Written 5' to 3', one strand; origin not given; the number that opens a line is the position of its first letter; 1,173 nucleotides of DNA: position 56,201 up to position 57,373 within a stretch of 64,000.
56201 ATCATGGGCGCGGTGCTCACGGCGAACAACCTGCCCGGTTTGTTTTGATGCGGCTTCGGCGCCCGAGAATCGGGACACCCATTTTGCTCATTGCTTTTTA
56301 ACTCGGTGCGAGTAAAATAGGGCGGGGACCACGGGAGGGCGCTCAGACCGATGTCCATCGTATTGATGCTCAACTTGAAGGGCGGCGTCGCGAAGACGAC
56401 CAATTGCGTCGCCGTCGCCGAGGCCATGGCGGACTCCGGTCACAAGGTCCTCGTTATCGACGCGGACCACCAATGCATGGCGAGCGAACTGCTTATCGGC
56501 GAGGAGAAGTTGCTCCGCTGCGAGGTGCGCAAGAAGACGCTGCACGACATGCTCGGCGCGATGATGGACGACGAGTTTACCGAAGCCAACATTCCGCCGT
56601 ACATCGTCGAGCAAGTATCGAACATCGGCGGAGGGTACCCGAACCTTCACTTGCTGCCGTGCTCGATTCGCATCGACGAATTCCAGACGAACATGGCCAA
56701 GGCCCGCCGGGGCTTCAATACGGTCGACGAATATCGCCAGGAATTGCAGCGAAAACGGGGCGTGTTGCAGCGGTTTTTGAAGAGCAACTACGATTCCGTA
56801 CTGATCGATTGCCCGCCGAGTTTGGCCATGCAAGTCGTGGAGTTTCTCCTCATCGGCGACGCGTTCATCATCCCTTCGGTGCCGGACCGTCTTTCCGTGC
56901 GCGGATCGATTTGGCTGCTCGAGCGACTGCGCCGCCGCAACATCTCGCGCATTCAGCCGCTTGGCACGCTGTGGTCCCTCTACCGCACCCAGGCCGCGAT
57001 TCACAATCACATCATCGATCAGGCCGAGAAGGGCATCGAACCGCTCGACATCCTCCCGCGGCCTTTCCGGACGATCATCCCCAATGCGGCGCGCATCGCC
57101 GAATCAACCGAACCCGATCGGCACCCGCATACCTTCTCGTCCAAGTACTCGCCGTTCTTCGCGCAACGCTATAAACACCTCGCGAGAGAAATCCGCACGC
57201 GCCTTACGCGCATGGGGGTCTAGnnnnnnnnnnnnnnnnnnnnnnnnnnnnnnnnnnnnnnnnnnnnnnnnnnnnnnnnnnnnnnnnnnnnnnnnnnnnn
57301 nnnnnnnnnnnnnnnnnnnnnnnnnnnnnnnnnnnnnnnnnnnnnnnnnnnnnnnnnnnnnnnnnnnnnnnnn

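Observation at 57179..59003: Sulfatase-like gene plus MITE copy bracketed by a duplicated parA 3' end: signature of a cassette insertion at the parA terminus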

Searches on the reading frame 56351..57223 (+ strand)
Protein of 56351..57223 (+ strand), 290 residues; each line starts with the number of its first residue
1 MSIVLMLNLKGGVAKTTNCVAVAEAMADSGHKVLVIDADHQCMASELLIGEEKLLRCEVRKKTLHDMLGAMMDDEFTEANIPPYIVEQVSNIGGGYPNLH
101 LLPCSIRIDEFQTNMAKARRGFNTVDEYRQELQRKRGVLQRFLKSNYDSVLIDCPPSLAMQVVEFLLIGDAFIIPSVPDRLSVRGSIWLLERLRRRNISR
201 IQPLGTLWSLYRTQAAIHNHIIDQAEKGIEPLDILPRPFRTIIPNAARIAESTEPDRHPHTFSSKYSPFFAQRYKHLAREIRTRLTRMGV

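Call 6: search_protein_families(library=pfam, proteins=[window:56351-57223:+])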
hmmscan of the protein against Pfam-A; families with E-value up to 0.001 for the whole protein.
window:56351-57223:+ (290 aa): 6 families
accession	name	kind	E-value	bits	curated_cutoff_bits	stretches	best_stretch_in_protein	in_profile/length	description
PF13614.12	AAA_31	-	1.4e-27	97.2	27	1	2-193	2-164/177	AAA domain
PF01656.29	CbiA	-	7.9e-12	45.7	25.4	1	6-239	3-105/125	CobQ/CobB/MinD/ParA nucleotide binding domain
PF09140.17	MipZ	-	1.1e-05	25.3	20.7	1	3-44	2-43/262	ATPase MipZ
PF10609.15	ParA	-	2.3e-05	24.4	27.1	1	3-41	5-43/246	NUBPL iron-transfer P-loop NTPase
PF02374.21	ArsA_ATPase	-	3.3e-05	23.7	24.3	1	5-39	4-38/305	Anion-transporting ATPase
PF06564.18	CBP_BcsQ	-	0.00012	22.1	21.3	0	1-40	1-40/234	Cellulose biosynthesis protein BcsQ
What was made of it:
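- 56351..57223 (+): Orphan ParA/MinD-like ATPase gene (290 aa, deviant Walker A KGGVAKT). Pfam AAA_31 1.4e-27 and CbiA 7.9e-12 (call 6).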

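Call 7: search_protein_families(library=ncbifam, proteins=[window:56351-57223:+])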
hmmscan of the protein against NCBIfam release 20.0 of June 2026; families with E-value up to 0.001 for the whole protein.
window:56351-57223:+ (290 aa): 16 families
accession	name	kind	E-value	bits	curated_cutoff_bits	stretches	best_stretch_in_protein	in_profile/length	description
NF041546.1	ParA_partition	equivalog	8e-17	61.4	180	2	3-46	1-44/203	ParA family partition ATPase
TIGR03453.1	partition_RepA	equivalog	3.1e-16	59.2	348.45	1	3-185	106-273/387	plasmid partitioning protein RepA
TIGR01969.1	minD_arch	subfamily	1.6e-12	47.1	201.75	1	4-69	3-62/251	cell division ATPase MinD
NF041283.1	PrgP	equivalog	5.8e-11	42.2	400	1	3-187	4-164/297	ParA superfamily DNA segregation protein PrgP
TIGR01968.1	minD_bact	equivalog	1.7e-10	40.7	212.9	1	3-53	3-53/261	septum site-determining protein MinD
NF047398.1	AAA_KGGVGR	domain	3.6e-10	40.5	90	1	2-154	3-149/190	KGGVGR-motif variant AAA ATPase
NF010443.0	PRK13869.1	subfamily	7.7e-10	38.1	446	1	3-183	123-288/405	plasmid-partitioning protein RepA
NF008079.0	PRK10818.1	equivalog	1.9e-07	30.7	508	1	3-53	4-54/270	septum site-determining protein MinD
NF010259.0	PRK13705.1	equivalog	9.9e-06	24.7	725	1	7-179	112-267/388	plasmid-partitioning protein SopA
TIGR00345.1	GET3_arsA_TRC40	subfamily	5.4e-05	22.9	135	1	10-39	5-34/299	TRC40/GET3/ArsA family transport-energizing ATPase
TIGR03371.1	cellulose_yhjQ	equivalog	0.00011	21.7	157.85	0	1-41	1-41/246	cellulose biosynthesis protein BcsQ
NF009701.0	PRK13230.1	subfamily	0.00014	21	350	1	9-52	8-52/291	nitrogenase reductase-like protein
TIGR01007.1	eps_fam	subfamily_domain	0.00017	21.2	108.05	0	9-41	25-57/204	polysaccharide biosynthesis tyrosine autokinase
NF053622.1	ATPseBagAMYCTU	equivalog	0.00065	19.2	400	0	10-41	15-46/325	ATPase BagA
TIGR04291.1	arsen_driv_ArsA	equivalog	0.00085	18.1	650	0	5-41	323-359/565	arsenical pump-driving ATPase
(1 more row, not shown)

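Call 8: find_encoding_contigs(protein=window:56351-57223:+, flank=10000, max_places=10)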
Protein window:56351-57223:+ (290 aa): 2 contigs read that carry it; 2 places shown.
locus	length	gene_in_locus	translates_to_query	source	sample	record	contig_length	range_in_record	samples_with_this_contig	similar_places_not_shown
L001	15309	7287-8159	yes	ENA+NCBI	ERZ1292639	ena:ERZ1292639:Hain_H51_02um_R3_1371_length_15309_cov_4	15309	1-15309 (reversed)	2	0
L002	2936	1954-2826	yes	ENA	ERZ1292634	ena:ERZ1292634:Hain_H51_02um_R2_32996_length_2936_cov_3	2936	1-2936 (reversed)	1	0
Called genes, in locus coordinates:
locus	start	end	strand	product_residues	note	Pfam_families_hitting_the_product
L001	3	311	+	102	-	PF00583:Acetyltransf_1, PF13420:Acetyltransf_4, PF08445:FR47 (faint)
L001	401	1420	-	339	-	-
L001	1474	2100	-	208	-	PF05869:Dam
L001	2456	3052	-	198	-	PF08534:Redoxin, PF00578:AhpC-TSA, PF00085:Thioredoxin, PF13905:Thioredoxin_8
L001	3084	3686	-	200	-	PF00578:AhpC-TSA, PF08534:Redoxin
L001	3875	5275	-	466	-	PF13396:PLDc_N, PF13091:PLDc_2, PF00614:PLDc (weak), PF13091:PLDc_2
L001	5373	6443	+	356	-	PF07885:Ion_trans_2, PF02254:TrkA_N, PF02080:TrkA_C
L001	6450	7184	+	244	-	PF01925:TauE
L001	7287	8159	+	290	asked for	PF01656:CbiA, PF09140:MipZ (faint), PF10609:ParA (faint), PF13614:AAA_31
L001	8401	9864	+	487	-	PF00884:Sulfatase, PF01663:Phosphodiest, PF16347:SGSH_C (weak)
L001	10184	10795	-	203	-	PF02545:Maf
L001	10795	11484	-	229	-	PF03548:LolA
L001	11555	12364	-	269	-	PF03446:NAD_binding_2 (weak), PF03807:F420_oxidored, PF14748:P5CR_dimer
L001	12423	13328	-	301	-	PF14531:Kinase-like (faint), PF00069:Pkinase, PF07714:PK_Tyr_Ser-Thr, PF01636:APH (faint)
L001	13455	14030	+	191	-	-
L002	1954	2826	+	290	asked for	PF01656:CbiA, PF09140:MipZ (faint), PF10609:ParA (faint), PF13614:AAA_31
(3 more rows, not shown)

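Call 9: find_related_loci(query=window:56351-57220:+, collection=genome_contigs, flank=10000)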
Query window:56351-57220:+ (290 aa) in genome_contigs; peptide patterns used: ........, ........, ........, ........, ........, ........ (x = any residue, [..] = any of these).
77 stretches matched a pattern; 20 encode a relative of the query (tblastn E <= 1e-3); 20 distinct loci.
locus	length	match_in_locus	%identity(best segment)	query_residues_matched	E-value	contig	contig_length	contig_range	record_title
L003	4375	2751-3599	57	1-284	5e-117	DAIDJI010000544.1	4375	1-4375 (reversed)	MAG TPA_asm: Planctomycetales bacterium isolate clean381 NODE_544_length_4375_cov_3.069102, whole genome shotgun sequenc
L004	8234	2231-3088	56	1-286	5e-115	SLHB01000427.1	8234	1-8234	MAG: Candidatus Hydrogenedentota bacterium isolate CSSed165cm_129 CSSed16-5cm-37115, whole genome shotgun sequence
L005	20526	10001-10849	56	1-284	6e-110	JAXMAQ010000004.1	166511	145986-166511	MAG: Planctomycetota bacterium isolate STL-PLA14 C4.94.fa-4, whole genome shotgun sequence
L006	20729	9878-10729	56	1-284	7e-109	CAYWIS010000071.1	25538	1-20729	MAG TPA_asm: uncultured Pirellulaceae bacterium isolate SRP268622_co1_256 genome assembly, contig: NODE_3952_length_2553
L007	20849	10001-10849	57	1-284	4e-107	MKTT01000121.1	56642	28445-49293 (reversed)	MAG: Planctomycetales bacterium 71-10 scnpilot_p_inoc_scaffold_607, whole genome shotgun sequence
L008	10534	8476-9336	55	1-288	3e-103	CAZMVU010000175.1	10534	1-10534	MAG TPA_asm: uncultured Nitrospirales bacterium isolate SRP252850_co1_233 genome assembly, contig: NODE_12101_length_105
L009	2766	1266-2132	50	3-290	9e-105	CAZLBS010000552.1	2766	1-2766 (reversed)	MAG TPA_asm: uncultured Nitrospiraceae bacterium isolate SRP141376_co5_441 genome assembly, contig: NODE_80636_length_27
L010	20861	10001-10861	51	3-290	1e-101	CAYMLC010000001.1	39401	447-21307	MAG TPA_asm: uncultured Nitrospirales bacterium isolate SRP141376_co5_382 genome assembly, contig: NODE_2268_length_3940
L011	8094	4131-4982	53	1-285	6e-101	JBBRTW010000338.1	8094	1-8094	MAG: Tepidisphaerales bacterium isolate La2_metabat2.312 La2_metabat2.312_K_2590336L8094_cov_11.9994, whole genome shotg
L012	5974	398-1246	52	3-284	3e-97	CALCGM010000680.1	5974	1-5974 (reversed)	MAG TPA_asm: uncultured Planctomycetaceae bacterium isolate ERR2206794_bin.65_CONCOCT_v1.1_MAG genome assembly, contig:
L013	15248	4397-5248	51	1-285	9e-95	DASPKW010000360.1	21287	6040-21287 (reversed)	MAG TPA_asm: Tepidisphaeraceae bacterium isolate SMAG_U12046 k141_1250809, whole genome shotgun sequence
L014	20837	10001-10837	51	1-281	1e-94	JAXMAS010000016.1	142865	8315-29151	MAG: Gemmataceae bacterium isolate STL-PLA16 C1.254.fa-16, whole genome shotgun sequence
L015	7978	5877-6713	47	7-285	1e-82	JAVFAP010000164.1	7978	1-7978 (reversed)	MAG: bacterium isolate BF4_94 NODE_30616_length_7978_cov_3.960897_Biofilm4, whole genome shotgun sequence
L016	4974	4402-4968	58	1-189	4e-73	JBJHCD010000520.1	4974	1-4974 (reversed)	MAG: Pirellulaceae bacterium isolate SF2967_J5348.metabat2_refined.036_sub NODE_17834_length_4974_cov_0.961832, whole ge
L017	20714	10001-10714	42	1-239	3e-48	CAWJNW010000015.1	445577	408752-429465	MAG: uncultured Planctomycetaceae bacterium isolate MFD02840.bin.2.1 genome assembly, contig: contig_56685, whole genome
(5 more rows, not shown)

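Call 12: find_homologous_proteins(query=window:56351-57220:+, max_evalue=1e-40)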
Query window:56351-57220:+ (290 aa): 457 proteins with E <= 1e-40 among 4335 candidates; the best 120 are listed.
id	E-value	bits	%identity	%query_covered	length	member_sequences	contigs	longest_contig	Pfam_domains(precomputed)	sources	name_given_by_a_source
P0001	5.3e-190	647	99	100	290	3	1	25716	PF01656.30,PF13614.13,PF09140.18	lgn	-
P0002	2.4e-126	439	66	99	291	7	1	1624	PF10609.16,PF01656.30,PF13614.13,PF09140.18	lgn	-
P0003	2.1e-123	429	64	99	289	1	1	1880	PF10609.16,PF01656.30,PF13614.13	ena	-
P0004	6.1e-122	424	65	99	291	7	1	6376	PF10609.16,PF01656.30,PF13614.13,PF09140.18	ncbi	-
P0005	2.2e-121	422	67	98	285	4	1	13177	PF10609.16,PF01656.30,PF13614.13,PF09140.18,PF02374.22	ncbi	-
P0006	4.5e-116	405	61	97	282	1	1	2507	PF10609.16,PF01656.30,PF13614.13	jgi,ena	-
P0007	5.5e-116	405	62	99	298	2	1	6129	PF01656.30,PF13614.13,PF09140.18,PF06564.19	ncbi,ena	-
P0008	5.9e-116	405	62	98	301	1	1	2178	PF10609.16,PF01656.30,PF13614.13,PF09140.18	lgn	-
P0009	7.2e-114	398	59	100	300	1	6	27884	PF10609.16,PF01656.30,PF13614.13,PF09140.18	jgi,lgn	jgi:chromosome partitioning protein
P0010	4.9e-113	395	59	99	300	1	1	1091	PF10609.16,PF01656.30,PF13614.13,PF09140.18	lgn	-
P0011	6.1e-113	395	61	98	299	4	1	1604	PF10609.16,PF01656.30,PF13614.13,PF09140.18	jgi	jgi:chromosome partitioning protein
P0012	7.5e-113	394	60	98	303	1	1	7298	PF10609.16,PF01656.30,PF13614.13,PF09140.18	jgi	jgi:chromosome partitioning protein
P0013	7.9e-113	394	60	98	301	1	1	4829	PF10609.16,PF01656.30,PF13614.13,PF09140.18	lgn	-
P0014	9.8e-113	394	60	99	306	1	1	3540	PF01656.30,PF13614.13,PF09140.18,PF06564.19,PF02374.22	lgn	-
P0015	2.6e-112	393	62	99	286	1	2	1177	PF10609.16,PF01656.30,PF13614.13,PF09140.18,PF06564.19,PF02374.22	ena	-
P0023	5.5e-111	388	61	99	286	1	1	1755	PF10609.16,PF01656.30,PF13614.13,PF09140.18,PF06564.19,PF02374.22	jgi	jgi:chromosome partitioning protein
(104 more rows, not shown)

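Call 13: find_encoding_contigs(protein=P0001, flank=10000, max_places=10)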
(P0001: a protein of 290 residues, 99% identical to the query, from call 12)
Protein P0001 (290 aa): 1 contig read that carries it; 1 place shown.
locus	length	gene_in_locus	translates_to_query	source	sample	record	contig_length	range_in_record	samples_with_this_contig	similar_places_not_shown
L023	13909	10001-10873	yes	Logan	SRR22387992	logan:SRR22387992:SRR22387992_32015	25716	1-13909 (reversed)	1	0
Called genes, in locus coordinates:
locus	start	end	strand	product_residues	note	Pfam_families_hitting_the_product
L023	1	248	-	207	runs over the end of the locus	PF13886:TM7S3_TM198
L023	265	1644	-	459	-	PF00884:Sulfatase, PF01663:Phosphodiest (faint), PF16347:SGSH_C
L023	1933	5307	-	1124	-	PF12256:TcdB_toxin_midN (faint), PF13360:PQQ_2 (weak), PF13570:Beta-prop_ACSF4, PF25292:Beta-prop_CGLA, PF13570:Beta-prop_ACSF4, PF25292:Beta-prop_CGLA, PF13517:FG-GAP_3, PF13320:GH123_cat, +1 more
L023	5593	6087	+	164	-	PF13302:Acetyltransf_3, PF13420:Acetyltransf_4, PF00583:Acetyltransf_1, PF13508:Acetyltransf_7 (weak)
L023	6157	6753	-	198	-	PF08534:Redoxin, PF00578:AhpC-TSA, PF00085:Thioredoxin, PF13905:Thioredoxin_8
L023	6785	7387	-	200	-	PF00578:AhpC-TSA, PF08534:Redoxin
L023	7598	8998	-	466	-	PF13396:PLDc_N, PF13091:PLDc_2, PF00614:PLDc (faint), PF13091:PLDc_2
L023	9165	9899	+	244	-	PF01925:TauE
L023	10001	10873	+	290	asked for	PF01656:CbiA, PF09140:MipZ (faint), PF13614:AAA_31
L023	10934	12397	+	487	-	PF00884:Sulfatase, PF01663:Phosphodiest, PF16347:SGSH_C (weak)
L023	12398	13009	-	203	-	PF02545:Maf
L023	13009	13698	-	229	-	PF03548:LolA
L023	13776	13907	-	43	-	?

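Call 18: find_encoding_contigs(protein=P0005, flank=6000, max_places=4)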
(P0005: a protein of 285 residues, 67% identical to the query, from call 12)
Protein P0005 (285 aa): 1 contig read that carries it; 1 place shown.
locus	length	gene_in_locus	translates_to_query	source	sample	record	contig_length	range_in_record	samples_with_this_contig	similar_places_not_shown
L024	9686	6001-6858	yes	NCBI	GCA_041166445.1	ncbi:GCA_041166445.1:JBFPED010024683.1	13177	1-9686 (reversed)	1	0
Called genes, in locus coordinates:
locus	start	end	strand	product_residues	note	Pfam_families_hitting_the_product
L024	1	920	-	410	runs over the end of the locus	PF00149:Metallophos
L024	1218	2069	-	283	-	PF02585:PIG-L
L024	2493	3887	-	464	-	-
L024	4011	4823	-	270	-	-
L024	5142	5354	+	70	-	PF09723:Zn_ribbon_8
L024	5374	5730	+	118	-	-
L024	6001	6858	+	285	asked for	PF01656:CbiA, PF02374:ArsA_ATPase (faint), PF09140:MipZ (weak), PF10609:ParA (faint), PF13614:AAA_31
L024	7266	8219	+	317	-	PF00892:EamA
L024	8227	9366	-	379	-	PF13173:AAA_14, PF13635:DUF4143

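Call 19: find_encoding_contigs(protein=P0004, flank=6000, max_places=4)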
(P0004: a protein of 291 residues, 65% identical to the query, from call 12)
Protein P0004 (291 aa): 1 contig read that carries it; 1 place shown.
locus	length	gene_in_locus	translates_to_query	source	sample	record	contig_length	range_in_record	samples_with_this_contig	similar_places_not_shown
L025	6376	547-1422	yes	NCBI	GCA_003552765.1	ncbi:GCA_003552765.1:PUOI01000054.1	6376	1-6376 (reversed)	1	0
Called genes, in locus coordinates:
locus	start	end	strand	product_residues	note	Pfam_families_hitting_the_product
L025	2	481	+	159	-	?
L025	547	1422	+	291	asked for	PF01656:CbiA, PF09140:MipZ (faint), PF10609:ParA (faint), PF13614:AAA_31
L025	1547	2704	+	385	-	PF01641:SelR, PF01625:PMSR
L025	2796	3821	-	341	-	-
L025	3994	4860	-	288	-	-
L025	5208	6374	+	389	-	?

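Call 20: list_cluster_members(proteins=[window:56351-57220:+, window:57465-58925:+, window:59251-59859:-, window:59862-60548:-])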
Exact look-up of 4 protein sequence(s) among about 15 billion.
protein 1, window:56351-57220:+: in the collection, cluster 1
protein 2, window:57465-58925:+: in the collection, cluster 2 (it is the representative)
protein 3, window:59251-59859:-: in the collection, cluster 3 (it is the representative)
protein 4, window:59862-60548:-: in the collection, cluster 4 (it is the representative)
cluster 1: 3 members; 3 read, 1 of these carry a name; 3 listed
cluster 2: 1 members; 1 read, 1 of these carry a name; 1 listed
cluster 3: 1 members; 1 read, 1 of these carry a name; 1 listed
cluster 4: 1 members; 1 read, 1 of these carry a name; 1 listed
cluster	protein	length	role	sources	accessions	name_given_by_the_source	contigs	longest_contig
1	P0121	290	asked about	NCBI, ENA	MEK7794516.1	MAG: AAA family ATPase [Candidatus Hydrogenedentota bacterium]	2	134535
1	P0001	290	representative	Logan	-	-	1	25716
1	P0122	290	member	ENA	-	-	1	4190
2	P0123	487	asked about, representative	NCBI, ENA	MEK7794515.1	MAG: sulfatase [Candidatus Hydrogenedentota bacterium]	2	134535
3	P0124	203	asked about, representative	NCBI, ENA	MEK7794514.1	MAG: Maf family protein [Candidatus Hydrogenedentota bacterium]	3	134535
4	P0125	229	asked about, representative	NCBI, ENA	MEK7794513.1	MAG: outer membrane lipoprotein carrier protein LolA [Candidatus Hydrogenedentota ...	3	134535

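Call 21: find_encoding_contigs(protein=P0122, flank=10000, max_places=6)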
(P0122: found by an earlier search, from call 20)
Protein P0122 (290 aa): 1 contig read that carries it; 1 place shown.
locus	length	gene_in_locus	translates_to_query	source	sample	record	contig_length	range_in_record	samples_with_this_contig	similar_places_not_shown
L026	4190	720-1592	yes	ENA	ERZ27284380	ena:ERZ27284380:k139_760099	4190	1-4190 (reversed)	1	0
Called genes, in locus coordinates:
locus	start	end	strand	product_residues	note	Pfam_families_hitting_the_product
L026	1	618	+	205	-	?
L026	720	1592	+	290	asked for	PF01656:CbiA, PF09140:MipZ (faint), PF10609:ParA (faint), PF13614:AAA_31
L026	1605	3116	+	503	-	PF00884:Sulfatase, PF01663:Phosphodiest (weak), PF16347:SGSH_C (weak)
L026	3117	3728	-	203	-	PF02545:Maf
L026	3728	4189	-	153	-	?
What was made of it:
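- The relatives keep the 'cargo' in place but lack the distal repeat, so no empty site lacking the whole interval exists (calls 13, 21).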
